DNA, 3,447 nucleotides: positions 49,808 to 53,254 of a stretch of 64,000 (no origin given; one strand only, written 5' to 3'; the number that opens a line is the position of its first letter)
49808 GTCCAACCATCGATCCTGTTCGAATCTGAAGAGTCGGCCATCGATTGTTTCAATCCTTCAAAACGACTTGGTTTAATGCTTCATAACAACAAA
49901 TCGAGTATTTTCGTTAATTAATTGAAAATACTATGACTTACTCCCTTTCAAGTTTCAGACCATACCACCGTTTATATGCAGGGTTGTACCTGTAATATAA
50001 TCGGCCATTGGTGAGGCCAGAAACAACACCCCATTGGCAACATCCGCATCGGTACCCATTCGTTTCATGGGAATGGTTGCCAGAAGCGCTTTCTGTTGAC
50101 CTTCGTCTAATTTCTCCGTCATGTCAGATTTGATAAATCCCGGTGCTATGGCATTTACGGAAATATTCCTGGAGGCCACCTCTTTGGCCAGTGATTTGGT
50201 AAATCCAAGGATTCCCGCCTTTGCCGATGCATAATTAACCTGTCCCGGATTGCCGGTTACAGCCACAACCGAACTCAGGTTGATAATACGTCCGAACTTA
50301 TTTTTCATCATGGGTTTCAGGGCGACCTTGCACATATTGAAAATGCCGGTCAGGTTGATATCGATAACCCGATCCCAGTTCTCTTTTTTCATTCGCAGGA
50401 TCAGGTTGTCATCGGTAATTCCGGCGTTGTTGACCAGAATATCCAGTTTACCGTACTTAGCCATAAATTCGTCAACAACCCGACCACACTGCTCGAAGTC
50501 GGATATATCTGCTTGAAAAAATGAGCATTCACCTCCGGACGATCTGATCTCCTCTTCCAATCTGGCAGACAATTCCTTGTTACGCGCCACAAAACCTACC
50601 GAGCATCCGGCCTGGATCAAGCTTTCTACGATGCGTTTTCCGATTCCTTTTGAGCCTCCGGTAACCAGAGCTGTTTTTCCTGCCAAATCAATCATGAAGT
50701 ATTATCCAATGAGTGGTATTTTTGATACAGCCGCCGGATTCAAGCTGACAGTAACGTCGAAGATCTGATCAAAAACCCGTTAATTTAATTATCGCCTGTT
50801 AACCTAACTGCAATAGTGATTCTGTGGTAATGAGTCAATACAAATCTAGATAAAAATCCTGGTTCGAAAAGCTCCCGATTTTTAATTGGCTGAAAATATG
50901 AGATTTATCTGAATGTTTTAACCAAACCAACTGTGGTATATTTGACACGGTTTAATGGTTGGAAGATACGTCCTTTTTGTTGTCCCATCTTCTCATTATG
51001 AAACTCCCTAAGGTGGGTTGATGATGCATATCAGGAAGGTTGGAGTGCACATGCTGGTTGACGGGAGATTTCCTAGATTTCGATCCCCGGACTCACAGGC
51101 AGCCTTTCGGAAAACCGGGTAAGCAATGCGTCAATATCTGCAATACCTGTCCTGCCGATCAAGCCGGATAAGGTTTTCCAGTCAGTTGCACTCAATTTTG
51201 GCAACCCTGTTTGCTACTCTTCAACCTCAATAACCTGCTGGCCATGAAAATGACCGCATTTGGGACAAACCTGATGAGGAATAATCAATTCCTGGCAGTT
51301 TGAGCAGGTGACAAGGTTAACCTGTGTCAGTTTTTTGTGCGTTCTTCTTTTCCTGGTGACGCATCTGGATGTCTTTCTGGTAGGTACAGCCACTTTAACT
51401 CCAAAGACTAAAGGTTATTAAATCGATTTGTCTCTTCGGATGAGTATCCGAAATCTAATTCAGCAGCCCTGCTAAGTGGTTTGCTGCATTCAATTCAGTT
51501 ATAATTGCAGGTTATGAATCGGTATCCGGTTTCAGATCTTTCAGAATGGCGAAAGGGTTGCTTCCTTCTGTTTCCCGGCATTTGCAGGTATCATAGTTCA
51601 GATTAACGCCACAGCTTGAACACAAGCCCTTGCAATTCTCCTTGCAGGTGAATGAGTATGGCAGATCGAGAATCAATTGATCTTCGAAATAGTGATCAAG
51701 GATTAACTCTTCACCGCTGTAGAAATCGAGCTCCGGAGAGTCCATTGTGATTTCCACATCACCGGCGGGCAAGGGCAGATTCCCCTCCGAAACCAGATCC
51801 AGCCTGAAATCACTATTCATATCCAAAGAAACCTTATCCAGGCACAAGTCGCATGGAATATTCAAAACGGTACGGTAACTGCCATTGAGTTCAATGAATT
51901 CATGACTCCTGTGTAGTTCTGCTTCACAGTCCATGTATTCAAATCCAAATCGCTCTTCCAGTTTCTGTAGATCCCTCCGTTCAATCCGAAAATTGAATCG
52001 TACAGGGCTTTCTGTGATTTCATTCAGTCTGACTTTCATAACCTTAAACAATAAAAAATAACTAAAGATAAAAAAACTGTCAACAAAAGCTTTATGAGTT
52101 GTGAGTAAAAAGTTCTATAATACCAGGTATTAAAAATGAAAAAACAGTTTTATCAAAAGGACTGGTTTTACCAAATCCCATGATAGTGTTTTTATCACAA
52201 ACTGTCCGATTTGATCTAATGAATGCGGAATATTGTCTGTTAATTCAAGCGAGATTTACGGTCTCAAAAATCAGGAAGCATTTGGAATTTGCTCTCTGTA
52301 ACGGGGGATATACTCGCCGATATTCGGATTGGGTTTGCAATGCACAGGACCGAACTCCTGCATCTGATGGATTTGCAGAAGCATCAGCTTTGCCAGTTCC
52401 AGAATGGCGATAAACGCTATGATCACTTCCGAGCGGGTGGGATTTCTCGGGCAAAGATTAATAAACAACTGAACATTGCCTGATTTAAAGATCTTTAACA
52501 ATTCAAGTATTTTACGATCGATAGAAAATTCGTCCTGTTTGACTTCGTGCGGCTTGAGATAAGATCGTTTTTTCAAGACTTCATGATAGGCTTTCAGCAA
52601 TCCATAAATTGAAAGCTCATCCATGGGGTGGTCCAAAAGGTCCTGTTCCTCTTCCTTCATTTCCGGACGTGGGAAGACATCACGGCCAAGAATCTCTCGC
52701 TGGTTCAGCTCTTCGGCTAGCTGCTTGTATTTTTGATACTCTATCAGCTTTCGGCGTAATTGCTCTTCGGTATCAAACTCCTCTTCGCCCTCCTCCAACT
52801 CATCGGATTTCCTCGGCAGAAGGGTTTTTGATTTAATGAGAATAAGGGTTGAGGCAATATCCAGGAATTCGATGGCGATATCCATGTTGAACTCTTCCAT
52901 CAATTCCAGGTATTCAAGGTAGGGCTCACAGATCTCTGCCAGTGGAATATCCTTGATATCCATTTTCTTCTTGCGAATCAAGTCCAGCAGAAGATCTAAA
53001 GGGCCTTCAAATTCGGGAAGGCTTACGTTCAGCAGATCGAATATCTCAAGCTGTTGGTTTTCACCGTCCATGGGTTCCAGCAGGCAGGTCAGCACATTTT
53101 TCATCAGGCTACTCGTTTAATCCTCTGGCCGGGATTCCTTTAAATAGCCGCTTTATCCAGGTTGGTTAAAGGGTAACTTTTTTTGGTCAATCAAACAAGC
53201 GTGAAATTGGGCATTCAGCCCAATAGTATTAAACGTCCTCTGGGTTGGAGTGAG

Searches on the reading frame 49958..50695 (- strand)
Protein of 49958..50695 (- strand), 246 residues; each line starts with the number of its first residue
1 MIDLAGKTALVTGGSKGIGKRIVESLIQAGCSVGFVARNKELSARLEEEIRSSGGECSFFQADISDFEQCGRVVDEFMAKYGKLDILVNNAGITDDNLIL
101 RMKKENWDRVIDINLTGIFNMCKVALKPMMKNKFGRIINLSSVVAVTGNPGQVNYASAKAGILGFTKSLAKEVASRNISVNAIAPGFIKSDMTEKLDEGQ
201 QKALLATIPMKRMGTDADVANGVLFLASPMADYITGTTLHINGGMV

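Call 7: search_protein_families(library=pfam, proteins=[window:49958-50695:-], max_evalue=0.001)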
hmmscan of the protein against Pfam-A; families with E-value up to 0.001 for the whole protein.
window:49958-50695:- (246 aa): 4 families
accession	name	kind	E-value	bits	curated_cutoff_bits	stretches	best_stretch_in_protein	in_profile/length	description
PF13561.12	adh_short_C2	-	7.1e-67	225.9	27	1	16-245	6-235/236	Enoyl-(Acyl carrier protein) reductase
PF00106.31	adh_short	-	2e-64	217.1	26.6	1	7-200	1-194/195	short chain dehydrogenase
PF08659.16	KR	-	2.2e-22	80.3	22.6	1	8-184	2-174/180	KR domain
PF01370.27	Epimerase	-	3.6e-07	30.3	20.9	1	9-152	1-124/240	NAD dependent epimerase/dehydratase family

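Call 53: search_protein_families(library=ncbifam, proteins=[window:49958-50695:-], max_evalue=1e-10)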
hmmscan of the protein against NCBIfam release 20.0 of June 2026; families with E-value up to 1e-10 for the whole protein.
window:49958-50695:- (246 aa): 222 families (the best 25 are shown)
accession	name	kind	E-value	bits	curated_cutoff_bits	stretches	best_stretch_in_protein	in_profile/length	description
TIGR01830.1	3oxo_ACP_reduc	equivalog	8e-100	333.4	297.75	1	9-246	1-239/239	3-oxoacyl-[acyl-carrier-protein] reductase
NF004197.0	PRK05653.1-1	equivalog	2.3e-96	322.3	332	1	3-246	4-247/249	3-oxoacyl-ACP reductase FabG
NF004199.0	PRK05653.1-4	equivalog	1.9e-85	286.4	301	1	2-246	1-246/247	3-oxoacyl-ACP reductase FabG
NF009466.0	PRK12826.1-2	subfamily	8.8e-84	280.8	222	1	7-245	4-244/248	3-oxoacyl-ACP reductase FabG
NF009547.0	PRK12936.1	subfamily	6.6e-81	271.5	436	1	1-246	1-243/245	3-ketoacyl-(acyl-carrier-protein) reductase NodG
NF004198.0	PRK05653.1-3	equivalog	4.3e-79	265.5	296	1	4-245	5-246/248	3-oxoacyl-ACP reductase FabG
TIGR01829.1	AcAcCoA_reduct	subfamily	5.7e-78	261.9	302.1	1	7-245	1-240/242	acetoacetyl-CoA reductase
NF004200.0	PRK05653.1-5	equivalog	1e-75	254.4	273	1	7-246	3-242/242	3-oxoacyl-ACP reductase FabG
NF053542.1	FlxB_rubin_SDR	equivalog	1.3e-75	254.3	340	1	7-245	1-239/239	flexirubin biosynthesis SDR family reductase FlxB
NF009464.0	PRK12824.1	subfamily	1.7e-73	247.3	269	1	7-245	3-242/245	3-oxoacyl-ACP reductase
NF009546.0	PRK12935.1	equivalog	3e-71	239.9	418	1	1-245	1-245/247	acetoacetyl-CoA reductase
NF005559.1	PRK07231.1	subfamily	7.4e-69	232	215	1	4-245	2-247/249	glucose 1-dehydrogenase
NF006070.0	PRK08213.1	subfamily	2e-66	224.1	279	1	2-245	8-256/259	gluconate 5-dehydrogenase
NF040605.2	mycolic_FabG1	exception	4.5e-64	216.5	420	1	7-245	2-229/233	3-oxoacyl-ACP reductase FabG1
NF047420.2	EF_P_mod_YmfI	equivalog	2.1e-62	211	238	1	8-245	1-235/236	elongation factor P 5-aminopentanone reductase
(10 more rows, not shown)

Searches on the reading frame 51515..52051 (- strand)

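Call 7: search_protein_families(library=pfam, proteins=[window:51515-52051:-], max_evalue=0.001)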
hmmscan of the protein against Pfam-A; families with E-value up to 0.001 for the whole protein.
window:51515-52051:- (179 aa): 1 family
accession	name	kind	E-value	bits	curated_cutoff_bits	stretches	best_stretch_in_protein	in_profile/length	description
PF02620.22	YceD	-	1.2e-21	77.4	33.2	1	55-174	1-119/119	Large ribosomal RNA subunit accumulation protein YceD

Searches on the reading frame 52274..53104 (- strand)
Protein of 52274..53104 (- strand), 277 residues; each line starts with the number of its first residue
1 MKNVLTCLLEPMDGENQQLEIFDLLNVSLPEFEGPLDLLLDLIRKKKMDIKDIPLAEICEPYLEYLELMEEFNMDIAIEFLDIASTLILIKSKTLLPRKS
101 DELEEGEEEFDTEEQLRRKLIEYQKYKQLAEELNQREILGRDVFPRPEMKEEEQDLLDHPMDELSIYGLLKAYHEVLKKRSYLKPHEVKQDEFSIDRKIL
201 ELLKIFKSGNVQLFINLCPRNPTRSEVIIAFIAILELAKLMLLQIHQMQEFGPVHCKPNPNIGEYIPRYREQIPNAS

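Call 7: search_protein_families(library=pfam, proteins=[window:52274-53104:-], max_evalue=0.001)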
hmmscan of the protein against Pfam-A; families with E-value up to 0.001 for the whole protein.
window:52274-53104:- (277 aa): 1 family
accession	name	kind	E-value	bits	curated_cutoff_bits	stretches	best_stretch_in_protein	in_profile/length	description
PF02616.19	SMC_ScpA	-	4.1e-26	92.9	24.6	1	42-252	1-225/232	Segregation and condensation protein ScpA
